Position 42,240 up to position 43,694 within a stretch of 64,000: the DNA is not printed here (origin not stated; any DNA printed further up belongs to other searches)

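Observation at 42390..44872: Catalytically degenerate cyclase-homology domain fused to TPR-like repeats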

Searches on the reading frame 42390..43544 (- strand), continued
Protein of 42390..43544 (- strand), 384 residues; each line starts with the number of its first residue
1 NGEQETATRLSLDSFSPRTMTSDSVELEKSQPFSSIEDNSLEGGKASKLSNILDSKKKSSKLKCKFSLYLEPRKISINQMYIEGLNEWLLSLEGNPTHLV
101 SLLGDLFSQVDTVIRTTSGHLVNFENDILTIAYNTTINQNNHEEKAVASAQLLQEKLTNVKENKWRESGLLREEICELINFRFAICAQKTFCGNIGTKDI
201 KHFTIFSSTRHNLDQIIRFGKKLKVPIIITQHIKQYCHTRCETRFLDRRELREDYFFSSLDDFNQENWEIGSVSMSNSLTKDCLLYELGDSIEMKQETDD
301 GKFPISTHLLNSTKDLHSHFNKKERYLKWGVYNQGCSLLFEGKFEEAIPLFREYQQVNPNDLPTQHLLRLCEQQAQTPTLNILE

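Call 39: list_cluster_members(proteins=[P0053, P0064, P0078, P0108, P0057, P0060, P0063, P0067, P0039, P0022])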
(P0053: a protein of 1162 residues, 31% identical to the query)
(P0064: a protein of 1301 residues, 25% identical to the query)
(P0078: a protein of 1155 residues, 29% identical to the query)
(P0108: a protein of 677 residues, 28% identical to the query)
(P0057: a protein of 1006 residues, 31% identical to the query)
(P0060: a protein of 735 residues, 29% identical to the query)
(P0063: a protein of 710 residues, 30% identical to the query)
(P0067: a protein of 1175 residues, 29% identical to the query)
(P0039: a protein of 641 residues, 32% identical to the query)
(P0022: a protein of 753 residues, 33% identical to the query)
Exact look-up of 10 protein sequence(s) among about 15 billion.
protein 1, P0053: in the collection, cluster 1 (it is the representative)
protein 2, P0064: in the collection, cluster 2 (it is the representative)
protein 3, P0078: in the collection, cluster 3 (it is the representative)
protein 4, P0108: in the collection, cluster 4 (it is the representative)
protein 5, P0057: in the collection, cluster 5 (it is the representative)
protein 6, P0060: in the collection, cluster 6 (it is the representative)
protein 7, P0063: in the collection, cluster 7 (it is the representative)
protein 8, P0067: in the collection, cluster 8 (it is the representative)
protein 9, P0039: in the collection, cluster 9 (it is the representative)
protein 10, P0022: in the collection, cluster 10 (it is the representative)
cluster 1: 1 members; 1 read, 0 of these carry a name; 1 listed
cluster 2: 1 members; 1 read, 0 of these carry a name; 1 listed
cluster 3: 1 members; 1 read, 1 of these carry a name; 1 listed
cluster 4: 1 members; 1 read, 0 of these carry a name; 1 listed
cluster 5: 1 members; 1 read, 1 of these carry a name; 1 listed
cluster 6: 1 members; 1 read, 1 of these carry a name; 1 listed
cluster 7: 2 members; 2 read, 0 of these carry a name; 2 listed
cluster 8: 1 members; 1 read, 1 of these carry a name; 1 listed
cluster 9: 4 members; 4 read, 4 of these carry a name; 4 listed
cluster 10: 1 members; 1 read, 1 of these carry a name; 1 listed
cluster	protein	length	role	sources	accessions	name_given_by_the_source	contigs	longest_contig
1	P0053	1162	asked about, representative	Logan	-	-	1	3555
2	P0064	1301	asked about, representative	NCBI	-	-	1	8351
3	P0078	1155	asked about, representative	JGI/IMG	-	ankyrin repeat protein/class 3 adenylate cyclase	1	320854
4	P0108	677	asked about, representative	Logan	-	-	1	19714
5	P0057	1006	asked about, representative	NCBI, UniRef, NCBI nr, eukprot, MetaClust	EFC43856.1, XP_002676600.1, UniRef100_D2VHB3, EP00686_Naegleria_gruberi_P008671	predicted protein [Naegleria gruberi] | Predicted protein n=1 Tax=Naegleria gruberi TaxID=5762 RepID=D2VHB3_NAEGR | uncharacterized protein NAEGRDRAFT_49457 [Naegleria gruberi]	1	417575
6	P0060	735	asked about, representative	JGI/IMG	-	hypothetical protein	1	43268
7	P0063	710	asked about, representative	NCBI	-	-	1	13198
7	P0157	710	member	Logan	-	-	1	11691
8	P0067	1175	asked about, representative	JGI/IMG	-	ankyrin repeat protein/class 3 adenylate cyclase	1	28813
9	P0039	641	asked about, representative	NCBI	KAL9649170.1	hypothetical protein ABK040_004191 [Willaertia magna]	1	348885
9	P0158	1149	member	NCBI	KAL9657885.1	hypothetical protein ABK040_009471 [Willaertia magna]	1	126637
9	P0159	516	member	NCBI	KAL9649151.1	hypothetical protein ABK040_004173 [Willaertia magna]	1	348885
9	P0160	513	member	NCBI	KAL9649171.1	hypothetical protein ABK040_004192 [Willaertia magna]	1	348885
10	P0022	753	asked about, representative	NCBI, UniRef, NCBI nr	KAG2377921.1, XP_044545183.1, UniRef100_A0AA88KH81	hypothetical protein C9374_009006 [Naegleria lovaniensis] | Guanylate cyclase domain-containing protein n=1 Tax=Naegleria lovaniensis TaxID=51637 ... | uncharacterized protein C9374_009006 [Naegleria lovaniensis]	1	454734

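Call 40: fold_search(model_id=the predicted structure, library=pdb)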
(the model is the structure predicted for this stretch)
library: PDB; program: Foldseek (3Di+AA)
matches with E <= 10: 791; with E <= 0.001: 180
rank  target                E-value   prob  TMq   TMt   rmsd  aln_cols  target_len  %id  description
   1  8qfg                  1.1e-11  1.00  0.50  0.50   4.3       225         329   12  Cryogenic crystal structure of the Photoactivated Adenylate Cyclase OaPAC after 5 seconds of blue light illumination (released 2023-11-01)
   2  8qfi                  1.1e-11  1.00  0.46  0.46   7.6       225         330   11  Room temperature crystal structure of the Photoactivated Adenylate Cyclase OaPAC after blue light excitation at 1.8 us d (released 2023-11-01)
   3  4yus                  1.4e-11  1.00  0.51  0.49   2.8       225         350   12  Crystal structure of photoactivated adenylyl cyclase of a cyanobacteriaOscillatoria acuminata in hexagonal form (released 2016-06-01)
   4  9f1w                  1.4e-11  1.00  0.51  0.49   3.3       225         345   12  SFX room temperature structure of Oscillatoria acuminata adenylyate cyclase. (released 2025-02-26)
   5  9f1z                  1.8e-11  1.00  0.51  0.48   4.7       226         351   12  Crystal structure of adenylyate cyclase variant Y6W (released 2025-02-26)
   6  1wc1_B                1.8e-11  1.00  0.48  0.78   4.2       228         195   16  Soluble adenylyl cyclase CyaC from S. platensis in complex with Rp- ATPalphaS (released 2004-12-20)
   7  1wc0_B                1.8e-11  1.00  0.47  0.76   4.6       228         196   16  Soluble adenylyl cyclase CyaC from S. platensis in complex with alpha, beta-methylene-ATP (released 2004-12-20)
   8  1wc1_A                2.3e-11  1.00  0.49  0.79   4.2       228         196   17  Soluble adenylyl cyclase CyaC from S. platensis in complex with Rp- ATPalphaS (released 2004-12-20)
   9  1wc4_A                2.4e-11  1.00  0.47  0.75   4.6       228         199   16  Soluble adenylyl cyclase CyaC from S. platensis in complex with alpha, beta-methylene-ATP and Europium (released 2004-12-20)
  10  1wc0_A                2.4e-11  1.00  0.47  0.75   4.6       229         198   16  Soluble adenylyl cyclase CyaC from S. platensis in complex with alpha, beta-methylene-ATP (released 2004-12-20)
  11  2w01_C                2.5e-11  1.00  0.47  0.74   4.5       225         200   15  Crystal structure of the guanylyl cyclase Cya2 (released 2008-09-30)
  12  1wc3_B                2.5e-11  1.00  0.47  0.76   4.6       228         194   16  Soluble adenylyl cyclase CyaC from S. platensis in complex with alpha, beta-methylene-ATP and Strontium (released 2004-12-20)
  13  6fht_A                3.2e-11  1.00  0.48  0.23   3.5       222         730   15  Crystal structure of an artificial phytochrome regulated adenylate/guanylate cyclase in its dark adapted Pr form (released 2018-04-18)
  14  2w01_A                3.4e-11  1.00  0.49  0.79   4.9       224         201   16  Crystal structure of the guanylyl cyclase Cya2 (released 2008-09-30)
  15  2w01_B                3.5e-11  1.00  0.50  0.80   3.6       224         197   16  Crystal structure of the guanylyl cyclase Cya2 (released 2008-09-30)
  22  3r5g_B                6.3e-11  1.00  0.49  0.80   4.4       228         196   14  Crystal structure of the adenylyl cyclase CyaB from P. aeruginosa (released 2012-01-11)
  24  3r5g_A                7.4e-11  1.00  0.49  0.80   5.1       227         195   14  Crystal structure of the adenylyl cyclase CyaB from P. aeruginosa (released 2012-01-11)
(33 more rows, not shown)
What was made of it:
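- On Class III nucleotidyl cyclase catalytic domain (CHD, Pfam PF00211) as a fold and superfamily: Foldseek E~1e-11 (call 40).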

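Call 41: find_homologous_proteins(query=A2, max_evalue=0.00001)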
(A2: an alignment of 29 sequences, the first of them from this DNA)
Query A2 (29 sequences) (330 aa, profile of the alignment): 4 proteins with E <= 0.00001 among 4807 candidates.
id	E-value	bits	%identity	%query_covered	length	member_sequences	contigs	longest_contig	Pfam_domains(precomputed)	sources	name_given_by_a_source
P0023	2.5e-100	354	29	95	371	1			-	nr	nr:unnamed protein product [Naegleria fowleri]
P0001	2.2e-84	301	88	100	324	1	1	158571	-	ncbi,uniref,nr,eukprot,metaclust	ncbi:predicted protein [Naegleria gruberi]|uniref:Predicted protein n=1 Tax=Naegleria gruberi TaxID=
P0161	1.4e-11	62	22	58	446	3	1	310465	PF00211.26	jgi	jgi:adenylate cyclase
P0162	1.3e-10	59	56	5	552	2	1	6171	PF00211.26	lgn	-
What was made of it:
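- Tried and rejected: With the family profile it found only 4 proteins (call 41).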

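Call 42: find_encoding_contigs(protein=P0003, flank=10000, max_places=3)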
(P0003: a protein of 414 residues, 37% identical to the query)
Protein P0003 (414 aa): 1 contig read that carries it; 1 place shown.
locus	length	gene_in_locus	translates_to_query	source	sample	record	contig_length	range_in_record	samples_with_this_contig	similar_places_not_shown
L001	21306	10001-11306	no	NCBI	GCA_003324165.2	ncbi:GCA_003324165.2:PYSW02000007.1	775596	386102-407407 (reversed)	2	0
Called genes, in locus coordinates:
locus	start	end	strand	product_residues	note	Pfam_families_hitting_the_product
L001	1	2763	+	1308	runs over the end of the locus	PF00069:Pkinase, PF07714:PK_Tyr_Ser-Thr, PF17667:Pkinase_fungal (weak)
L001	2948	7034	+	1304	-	-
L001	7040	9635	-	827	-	PF13086:AAA_11 (weak), PF00580:UvrD-helicase, PF13245:AAA_19, PF13087:AAA_12 (faint), PF13361:UvrD_C, PF13538:UvrD_C_2 (weak)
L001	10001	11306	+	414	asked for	-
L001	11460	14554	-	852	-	PF00615:RGS (weak)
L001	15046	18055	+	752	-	PF01443:Viral_helicase1 (faint), PF02689:Herpes_Helicase (faint), PF05970:PIF1, PF13245:AAA_19, PF13604:AAA_30, PF21530:Pif1_2B_dom (weak), PF01693:Cauli_VI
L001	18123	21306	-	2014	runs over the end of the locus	PF08953:DUF1899 (weak), PF00400:WD40 (faint), PF24814:WD40_Prp19, PF25174:Beta-prop_THOC3, PF16300:WD40_4 (weak), PF00626:Gelsolin, PF02209:VHP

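Call 60: list_cluster_members(proteins=[P0094, P0116, P0103, P0121, P0147, P0120, P0070, P0138, P0069, P0096])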
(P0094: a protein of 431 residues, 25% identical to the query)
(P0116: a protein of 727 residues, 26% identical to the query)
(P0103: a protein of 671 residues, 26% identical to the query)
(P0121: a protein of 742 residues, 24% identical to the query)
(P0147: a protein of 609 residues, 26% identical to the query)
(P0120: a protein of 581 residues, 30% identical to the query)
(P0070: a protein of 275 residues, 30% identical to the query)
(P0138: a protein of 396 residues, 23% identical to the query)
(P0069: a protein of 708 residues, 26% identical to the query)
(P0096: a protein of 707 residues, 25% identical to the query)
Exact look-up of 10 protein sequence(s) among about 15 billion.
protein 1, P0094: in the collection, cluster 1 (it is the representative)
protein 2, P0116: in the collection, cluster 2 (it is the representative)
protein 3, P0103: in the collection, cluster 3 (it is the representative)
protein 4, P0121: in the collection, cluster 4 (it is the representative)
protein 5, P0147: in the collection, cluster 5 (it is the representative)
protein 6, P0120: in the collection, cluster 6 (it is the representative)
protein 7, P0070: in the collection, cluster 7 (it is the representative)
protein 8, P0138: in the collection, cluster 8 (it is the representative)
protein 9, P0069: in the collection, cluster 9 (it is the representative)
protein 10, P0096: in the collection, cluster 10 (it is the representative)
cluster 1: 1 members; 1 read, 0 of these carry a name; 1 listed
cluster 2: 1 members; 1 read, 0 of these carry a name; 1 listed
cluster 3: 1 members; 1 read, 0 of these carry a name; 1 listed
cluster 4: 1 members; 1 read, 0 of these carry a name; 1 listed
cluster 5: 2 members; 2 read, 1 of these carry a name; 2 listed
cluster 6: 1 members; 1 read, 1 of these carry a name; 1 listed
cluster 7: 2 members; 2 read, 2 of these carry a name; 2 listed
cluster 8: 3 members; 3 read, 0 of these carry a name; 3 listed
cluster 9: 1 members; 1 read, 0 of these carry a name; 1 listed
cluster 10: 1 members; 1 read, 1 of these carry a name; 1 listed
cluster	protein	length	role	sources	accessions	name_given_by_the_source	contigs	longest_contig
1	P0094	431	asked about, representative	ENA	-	-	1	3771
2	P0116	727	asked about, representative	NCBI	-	-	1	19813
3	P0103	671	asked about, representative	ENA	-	-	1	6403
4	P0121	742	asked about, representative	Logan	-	-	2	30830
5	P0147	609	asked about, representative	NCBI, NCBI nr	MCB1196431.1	CHASE2 domain-containing protein, partial [bacterium] | CHASE2 domain-containing protein [bacterium]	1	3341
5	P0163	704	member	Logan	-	-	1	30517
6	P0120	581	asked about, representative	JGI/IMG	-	adenylate cyclase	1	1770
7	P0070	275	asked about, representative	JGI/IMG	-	adenylate cyclase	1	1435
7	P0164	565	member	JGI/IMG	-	adenylate cyclase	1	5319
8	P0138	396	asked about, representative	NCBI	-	-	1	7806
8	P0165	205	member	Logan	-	-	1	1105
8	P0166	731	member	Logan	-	-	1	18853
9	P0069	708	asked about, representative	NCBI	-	-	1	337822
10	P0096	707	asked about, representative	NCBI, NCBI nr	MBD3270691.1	CHASE2 domain-containing protein [Candidatus Peregrinibacteria bacterium]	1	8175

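Call 62: find_encoding_contigs(protein=P0008, flank=10000, max_places=2)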
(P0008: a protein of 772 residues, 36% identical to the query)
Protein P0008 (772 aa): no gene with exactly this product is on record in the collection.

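Call 63: find_encoding_contigs(protein=P0024, flank=10000, max_places=2)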
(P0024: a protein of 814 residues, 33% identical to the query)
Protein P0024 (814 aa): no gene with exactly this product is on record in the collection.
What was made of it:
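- Tried and rejected: N. gruberi paralogs P0008 and P0024 are not in the contig index (calls 62, 63), so genomic context was checked in N. lovaniensis instead.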

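Call 64: find_encoding_contigs(protein=P0006, flank=8000, max_places=1)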
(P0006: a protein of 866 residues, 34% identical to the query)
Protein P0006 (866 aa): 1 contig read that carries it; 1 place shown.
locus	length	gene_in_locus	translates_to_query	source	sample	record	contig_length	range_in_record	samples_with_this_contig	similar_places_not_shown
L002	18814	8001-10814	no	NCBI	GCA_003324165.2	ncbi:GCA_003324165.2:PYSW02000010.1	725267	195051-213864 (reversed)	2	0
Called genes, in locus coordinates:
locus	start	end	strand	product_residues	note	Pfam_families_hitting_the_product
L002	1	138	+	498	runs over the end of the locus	-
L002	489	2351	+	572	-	PF24807:WD40_CDC20-Fz (weak), PF25173:Beta-prop_WDR3_1st (weak), PF25175:Beta-prop_WDR5 (weak), PF23381:Beta-prop_IFT122_1st (weak), PF25174:Beta-prop_THOC3 (weak), PF23381:Beta-prop_IFT122_1st (weak), PF23775:Beta-prop_RIG_2nd (weak), PF25174:Beta-prop_THOC3 (weak), +14 more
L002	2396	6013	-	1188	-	PF08638:Med14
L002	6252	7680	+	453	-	PF24796:WDR55, PF24807:WD40_CDC20-Fz, PF23381:Beta-prop_IFT122_1st, PF24817:WD40_WDHD1_1st, PF25173:Beta-prop_WDR3_1st, PF25175:Beta-prop_WDR5, PF23381:Beta-prop_IFT122_1st, PF24814:WD40_Prp19, +24 more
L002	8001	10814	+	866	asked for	-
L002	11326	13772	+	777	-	-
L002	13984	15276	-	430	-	PF03467:Smg4_UPF3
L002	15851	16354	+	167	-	-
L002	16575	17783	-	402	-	PF02632:BioY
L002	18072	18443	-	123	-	PF14542:Acetyltransf_CG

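Call 65: find_encoding_contigs(protein=P0011, flank=8000, max_places=1)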
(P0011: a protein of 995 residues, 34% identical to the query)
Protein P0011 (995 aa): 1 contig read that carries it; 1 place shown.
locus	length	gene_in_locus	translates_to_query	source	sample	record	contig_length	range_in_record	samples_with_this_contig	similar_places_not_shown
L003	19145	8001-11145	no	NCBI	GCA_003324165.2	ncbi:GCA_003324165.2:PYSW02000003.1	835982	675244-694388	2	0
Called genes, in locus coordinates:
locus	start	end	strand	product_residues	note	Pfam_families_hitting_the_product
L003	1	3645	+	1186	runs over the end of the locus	PF00780:CNH, PF10366:Vps39_1, PF00637:Clathrin (weak), PF10367:zf-Vps39_C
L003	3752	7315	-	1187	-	PF20770:PAN2_N, PF24807:WD40_CDC20-Fz (faint), PF13423:UCH_1, PF00929:RNase_T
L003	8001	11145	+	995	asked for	-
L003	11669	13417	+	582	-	PF00262:Calreticulin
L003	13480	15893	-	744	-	PF00651:BTB, PF07707:BACK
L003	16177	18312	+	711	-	PF05673:DUF815 (weak), PF03193:RsgA_GTPase (faint), PF00735:Septin (faint), PF01926:MMR_HSR1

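Call 66: find_encoding_contigs(protein=P0022, flank=8000, max_places=1)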
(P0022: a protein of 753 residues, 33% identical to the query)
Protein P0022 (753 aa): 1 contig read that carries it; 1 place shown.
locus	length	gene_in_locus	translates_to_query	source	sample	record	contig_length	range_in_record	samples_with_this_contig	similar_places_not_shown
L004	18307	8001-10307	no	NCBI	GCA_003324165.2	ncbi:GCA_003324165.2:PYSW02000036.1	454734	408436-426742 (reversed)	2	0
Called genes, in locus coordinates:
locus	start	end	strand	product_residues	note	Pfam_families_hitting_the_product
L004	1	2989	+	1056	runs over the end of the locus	PF04515:Choline_transpo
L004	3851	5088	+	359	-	-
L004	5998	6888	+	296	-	-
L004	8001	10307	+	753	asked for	PF08376:NIT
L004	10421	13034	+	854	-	-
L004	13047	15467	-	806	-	PF00615:RGS (weak)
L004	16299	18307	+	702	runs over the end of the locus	PF02417:Chromate_transp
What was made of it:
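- None of four paralog loci has a cyclase neighbour (calls 42, 64-66).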
